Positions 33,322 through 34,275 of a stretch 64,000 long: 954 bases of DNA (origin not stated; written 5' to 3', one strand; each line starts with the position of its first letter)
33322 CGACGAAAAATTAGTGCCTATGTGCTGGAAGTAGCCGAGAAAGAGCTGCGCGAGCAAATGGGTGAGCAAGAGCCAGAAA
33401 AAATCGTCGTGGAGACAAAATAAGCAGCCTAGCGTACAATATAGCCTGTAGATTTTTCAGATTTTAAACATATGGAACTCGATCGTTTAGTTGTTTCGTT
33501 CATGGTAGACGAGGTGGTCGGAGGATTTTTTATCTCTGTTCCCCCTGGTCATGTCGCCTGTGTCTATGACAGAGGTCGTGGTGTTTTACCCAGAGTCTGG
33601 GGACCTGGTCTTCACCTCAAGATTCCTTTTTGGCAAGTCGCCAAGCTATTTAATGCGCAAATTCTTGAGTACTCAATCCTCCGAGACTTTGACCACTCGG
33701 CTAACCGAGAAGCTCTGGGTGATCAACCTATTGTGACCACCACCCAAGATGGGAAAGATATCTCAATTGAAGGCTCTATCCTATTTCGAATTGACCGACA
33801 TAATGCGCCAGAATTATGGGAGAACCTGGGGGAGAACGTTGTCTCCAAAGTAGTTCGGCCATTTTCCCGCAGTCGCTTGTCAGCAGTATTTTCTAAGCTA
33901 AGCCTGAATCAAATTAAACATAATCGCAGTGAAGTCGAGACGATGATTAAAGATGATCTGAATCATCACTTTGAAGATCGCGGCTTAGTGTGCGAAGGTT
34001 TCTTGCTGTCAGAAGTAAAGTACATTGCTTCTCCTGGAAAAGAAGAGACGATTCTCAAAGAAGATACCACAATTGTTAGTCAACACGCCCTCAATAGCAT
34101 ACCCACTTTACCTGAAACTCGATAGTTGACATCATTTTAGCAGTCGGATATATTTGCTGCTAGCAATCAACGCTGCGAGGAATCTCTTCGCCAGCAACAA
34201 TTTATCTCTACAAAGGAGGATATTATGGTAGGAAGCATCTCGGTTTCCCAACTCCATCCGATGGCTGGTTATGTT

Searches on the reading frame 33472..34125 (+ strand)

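Call 25: search_protein_families(library=pfam, proteins=[window:33472-34125:+], max_evalue=0.001)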
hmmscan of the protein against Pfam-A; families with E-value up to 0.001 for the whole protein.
window:33472-34125:+ (217 aa): 1 family
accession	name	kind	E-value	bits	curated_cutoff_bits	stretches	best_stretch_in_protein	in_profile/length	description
PF01145.31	Band_7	-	9e-22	78.4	23.6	1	22-184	2-147/176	SPFH domain / Band 7 family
